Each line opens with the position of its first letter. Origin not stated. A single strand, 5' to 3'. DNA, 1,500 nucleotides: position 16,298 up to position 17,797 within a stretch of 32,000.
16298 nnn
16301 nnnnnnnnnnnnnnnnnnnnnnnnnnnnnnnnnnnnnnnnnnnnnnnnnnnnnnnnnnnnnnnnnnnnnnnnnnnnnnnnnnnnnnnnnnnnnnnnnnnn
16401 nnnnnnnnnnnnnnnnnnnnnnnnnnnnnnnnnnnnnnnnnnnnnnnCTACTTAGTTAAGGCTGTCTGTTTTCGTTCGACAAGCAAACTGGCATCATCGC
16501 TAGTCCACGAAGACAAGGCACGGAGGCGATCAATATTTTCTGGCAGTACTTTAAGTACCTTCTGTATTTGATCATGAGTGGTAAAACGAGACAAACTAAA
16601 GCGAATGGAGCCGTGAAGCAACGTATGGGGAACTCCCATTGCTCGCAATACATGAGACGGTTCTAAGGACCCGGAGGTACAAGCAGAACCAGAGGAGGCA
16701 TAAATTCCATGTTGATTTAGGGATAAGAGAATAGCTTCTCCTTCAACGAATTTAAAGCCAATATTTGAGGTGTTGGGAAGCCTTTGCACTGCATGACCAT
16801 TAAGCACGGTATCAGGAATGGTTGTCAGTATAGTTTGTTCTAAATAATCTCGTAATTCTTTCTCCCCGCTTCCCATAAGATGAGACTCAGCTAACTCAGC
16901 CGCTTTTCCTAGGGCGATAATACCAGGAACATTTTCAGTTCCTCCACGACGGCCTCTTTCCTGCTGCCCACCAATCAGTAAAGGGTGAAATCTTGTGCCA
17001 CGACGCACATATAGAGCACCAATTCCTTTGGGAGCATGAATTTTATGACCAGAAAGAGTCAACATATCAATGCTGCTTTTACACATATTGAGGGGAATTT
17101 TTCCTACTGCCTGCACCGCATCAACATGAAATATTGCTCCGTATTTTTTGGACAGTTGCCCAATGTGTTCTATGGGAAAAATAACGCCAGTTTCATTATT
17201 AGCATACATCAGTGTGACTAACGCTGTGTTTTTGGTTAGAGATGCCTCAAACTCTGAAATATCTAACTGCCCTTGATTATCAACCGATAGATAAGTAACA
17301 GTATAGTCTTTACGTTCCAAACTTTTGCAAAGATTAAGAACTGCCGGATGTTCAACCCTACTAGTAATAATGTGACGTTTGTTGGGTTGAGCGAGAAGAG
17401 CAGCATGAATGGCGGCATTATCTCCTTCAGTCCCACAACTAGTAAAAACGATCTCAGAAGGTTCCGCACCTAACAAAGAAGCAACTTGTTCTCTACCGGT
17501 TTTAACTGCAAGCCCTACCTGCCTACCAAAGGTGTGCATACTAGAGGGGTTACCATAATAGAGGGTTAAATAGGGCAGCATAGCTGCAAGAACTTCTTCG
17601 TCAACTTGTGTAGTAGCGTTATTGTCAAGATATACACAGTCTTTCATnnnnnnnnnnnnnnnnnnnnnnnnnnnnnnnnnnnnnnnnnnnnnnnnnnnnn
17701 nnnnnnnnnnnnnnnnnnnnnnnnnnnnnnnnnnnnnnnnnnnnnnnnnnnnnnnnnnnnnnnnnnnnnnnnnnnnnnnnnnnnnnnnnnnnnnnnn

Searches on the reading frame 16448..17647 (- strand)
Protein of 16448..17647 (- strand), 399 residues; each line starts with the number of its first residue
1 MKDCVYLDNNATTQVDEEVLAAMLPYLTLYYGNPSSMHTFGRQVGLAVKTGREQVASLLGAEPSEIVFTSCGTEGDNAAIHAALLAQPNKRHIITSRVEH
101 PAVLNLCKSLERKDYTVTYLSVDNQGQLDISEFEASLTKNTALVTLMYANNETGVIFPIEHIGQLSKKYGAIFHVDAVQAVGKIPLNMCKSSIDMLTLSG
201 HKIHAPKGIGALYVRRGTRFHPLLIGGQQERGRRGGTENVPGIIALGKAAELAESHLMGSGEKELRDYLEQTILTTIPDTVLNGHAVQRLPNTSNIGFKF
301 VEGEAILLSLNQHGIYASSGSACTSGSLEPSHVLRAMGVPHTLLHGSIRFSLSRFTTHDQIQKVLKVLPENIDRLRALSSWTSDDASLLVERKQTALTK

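Call 8: search_protein_families(library=pfam, proteins=[window:16448-17647:-], max_evalue=1)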
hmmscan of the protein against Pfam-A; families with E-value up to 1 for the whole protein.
window:16448-17647:- (399 aa): 5 families
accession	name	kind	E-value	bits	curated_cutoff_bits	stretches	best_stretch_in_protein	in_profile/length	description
PF00266.25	Aminotran_5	-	4.7e-91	306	21.5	1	5-364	1-371/371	Aminotransferase class-V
PF00155.27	Aminotran_1_2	-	1.1e-09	38.4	19.7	1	50-177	46-186/361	Aminotransferase class I and II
PF01212.27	Beta_elim_lyase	-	4.8e-07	29.8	27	1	53-206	39-204/288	Beta-eliminating lyase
PF01041.23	DegT_DnrJ_EryC1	-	5.1e-05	23.1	19.8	1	66-182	42-151/360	DegT/DnrJ/EryC1/StrS aminotransferase family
PF01053.26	Cys_Met_Meta_PP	-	0.00014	21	27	1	37-182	43-179/381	Cys/Met metabolism PLP-dependent enzyme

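Call 10: find_related_loci(query=window:16448-17647:-, collection=genome_contigs, flank=6000)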
Query window:16448-17647:- (399 aa) in genome_contigs; peptide patterns used: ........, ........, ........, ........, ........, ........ (x = any residue, [..] = any of these).
600 stretches matched a pattern (row limit reached: there are more); 592 encode a relative of the query (tblastn E <= 1e-3); the best 80 are kept; 80 distinct loci.
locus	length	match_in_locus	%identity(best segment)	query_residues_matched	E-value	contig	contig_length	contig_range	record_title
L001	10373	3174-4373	76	1-399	0e+0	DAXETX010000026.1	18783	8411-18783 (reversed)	MAG TPA_asm: Xenococcaceae cyanobacterium isolate cl_S1C502_1 S1Ck119_64430, whole genome shotgun sequence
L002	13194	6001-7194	75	1-397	0e+0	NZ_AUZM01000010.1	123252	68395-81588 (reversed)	Lyngbya aestuarii BL J laest3.contig.9, whole genome shotgun sequence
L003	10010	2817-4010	73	1-397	0e+0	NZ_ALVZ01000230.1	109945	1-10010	Xenococcus sp. PCC 7305 scaffold_00230, whole genome shotgun sequence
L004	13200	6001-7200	74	1-399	0e+0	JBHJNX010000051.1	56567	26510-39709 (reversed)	MAG: Pleurocapsa sp. isolate al_S5C693 S5Ck119_356206, whole genome shotgun sequence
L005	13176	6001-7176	74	3-392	0e+0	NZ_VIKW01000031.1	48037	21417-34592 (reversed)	Anabaena sp. UHCC 0204 scaffold31_cov0, whole genome shotgun sequence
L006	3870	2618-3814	72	1-398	0e+0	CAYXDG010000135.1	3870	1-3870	MAG TPA_asm: uncultured Dactylococcopsis sp. isolate SRP141376_co3_124 genome assembly, contig: NODE_58347_length_3870_c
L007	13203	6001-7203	72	1-399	0e+0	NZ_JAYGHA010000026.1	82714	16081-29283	Anabaena sp. UHCC 0451 scaffold00026__length=82714, whole genome shotgun sequence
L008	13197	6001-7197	73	3-399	0e+0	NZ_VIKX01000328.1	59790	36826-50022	Dolichospermum sp. UHCC 0259 scaffold328_cov0, whole genome shotgun sequence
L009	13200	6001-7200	72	2-399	0e+0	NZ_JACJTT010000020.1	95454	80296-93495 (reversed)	Richelia sinica FACHB-800 contig20, whole genome shotgun sequence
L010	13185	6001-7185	73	3-395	0e+0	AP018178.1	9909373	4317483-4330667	Calothrix sp. NIES-2100 DNA, nearly complete genome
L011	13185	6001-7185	73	2-394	0e+0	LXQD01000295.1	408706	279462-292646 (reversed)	Nostoc minutum NIES-26 scaffold4.1, whole genome shotgun sequence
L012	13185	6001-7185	73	3-395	0e+0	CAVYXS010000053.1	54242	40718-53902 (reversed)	MAG: uncultured cyanobacterium isolate MFD03044.bin.2.81 genome assembly, contig: contig_35783, whole genome shotgun seq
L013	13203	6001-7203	70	1-399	0e+0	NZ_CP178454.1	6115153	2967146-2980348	Anabaena azotica SJ-1 chromosome, complete genome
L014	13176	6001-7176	73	2-391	0e+0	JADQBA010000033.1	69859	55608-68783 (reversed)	MAG: Stigonema ocellatum SAG 48.90 = DSM 106950 isolate JP211 k141_36920, whole genome shotgun sequence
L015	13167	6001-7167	74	3-389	0e+0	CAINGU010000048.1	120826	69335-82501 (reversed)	MAG: uncultured cyanobacterium isolate I3-5_bin-073 genome assembly, contig: bin-073:048/119, whole genome shotgun seque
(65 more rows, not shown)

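Call 57: search_protein_families(library=ncbifam, proteins=[L096:4604-5491:+, window:16451-17647:-], max_evalue=0.01)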
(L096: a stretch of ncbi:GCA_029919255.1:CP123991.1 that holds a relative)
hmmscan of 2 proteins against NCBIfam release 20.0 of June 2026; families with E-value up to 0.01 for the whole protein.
L096:4604-5491:+ (296 aa): 9 families
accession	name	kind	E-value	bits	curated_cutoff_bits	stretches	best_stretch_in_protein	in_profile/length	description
TIGR02000.1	NifU_proper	equivalog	4.5e-123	410.3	273.3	1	1-295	1-289/290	Fe-S cluster assembly protein NifU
TIGR03419.1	NifU_clost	equivalog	1.1e-42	145.3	187.9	1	4-127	1-117/121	Fe-S cluster assembly scaffold protein NifU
TIGR01999.1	iscU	equivalog_domain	1.5e-36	125.2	192.4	1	4-127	1-120/124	Fe-S cluster assembly scaffold IscU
TIGR01994.1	SUF_scaf_2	equivalog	5e-15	55.7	92.5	1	4-95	5-89/137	Fe-S cluster assembly sulfur transfer protein SufU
TIGR03341.1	YhgI_GntY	equivalog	3e-11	43.5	269.35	1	227-293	109-175/190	Fe-S biogenesis protein NfuA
NF008392.0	PRK11190.1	equivalog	1.4e-08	34.8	268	1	227-293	110-177/192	Fe-S biogenesis protein NfuA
TIGR02374.1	nitri_red_nirB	equivalog_domain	1.2e-07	30.6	578.35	1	139-202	416-478/794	nitrite reductase large subunit NirB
NF011565.0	PRK14989.1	subfamily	5.5e-06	24.7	883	1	138-202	420-483/847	nitrite reductase large subunit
NF007803.0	PRK10509.1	equivalog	0.00084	19.5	75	1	142-191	3-52/64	bacterioferritin-associated ferredoxin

window:16451-17647:- (399 aa): 43 families (the best 25 are shown)
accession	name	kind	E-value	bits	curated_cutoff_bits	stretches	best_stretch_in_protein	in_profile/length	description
TIGR03402.1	FeS_nifS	equivalog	6.5e-183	607.7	530.75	1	5-380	1-378/379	cysteine desulfurase NifS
NF010611.0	PRK14012.1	equivalog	2.8e-121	405.3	548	1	1-380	3-387/406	IscS subfamily cysteine desulfurase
TIGR03403.1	nifS_epsilon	equivalog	6e-118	394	587.7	1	5-380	1-381/382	NifS family cysteine desulfurase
TIGR02006.1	IscS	equivalog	2.4e-116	389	643.2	1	1-380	1-383/402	IscS subfamily cysteine desulfurase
TIGR03235.1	DNA_S_dndA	equivalog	1.1e-103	347.3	480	1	6-352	1-353/353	cysteine desulfurase DndA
NF002806.0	PRK02948.1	subfamily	4.1e-87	292.6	304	1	5-370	2-370/381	IscS subfamily cysteine desulfurase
TIGR01977.1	am_tr_V_EF2568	hypoth_equivalog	4.5e-46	157.6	377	1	5-368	1-373/376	cysteine desulfurase family protein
TIGR01979.1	sufS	subfamily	4.9e-46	157.4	475.1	1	2-227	17-248/403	SufS family cysteine desulfurase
NF041166.1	f2_encap_cargo1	exception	4.1e-33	115.4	800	1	2-216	244-462/623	family 2A encapsulin nanocompartment cargo protein cysteine desulfurase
NF040779.1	Sec_lyase_SclA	exception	4.1e-32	111.5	525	1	5-370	1-375/378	selenocysteine lyase SclA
TIGR01976.1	am_tr_V_VC1184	hypoth_equivalog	2.2e-29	103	352.35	1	3-218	18-235/401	cysteine desulfurase-like protein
NF006791.0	PRK09295.1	equivalog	3.6e-23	82.3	661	1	4-216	24-240/406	cysteine desulfurase SufS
NF008126.0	PRK10874.1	equivalog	8.1e-23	81.2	607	1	3-224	19-246/401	cysteine desulfurase CsdA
TIGR03392.1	FeS_syn_CsdA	equivalog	2.3e-22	79.7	493.6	1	3-216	16-233/398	cysteine desulfurase CsdA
TIGR04343.1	egtE_PLP_lyase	equivalog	1.5e-16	60.1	400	1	48-217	56-218/370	ergothioneine biosynthesis PLP-dependent enzyme EgtE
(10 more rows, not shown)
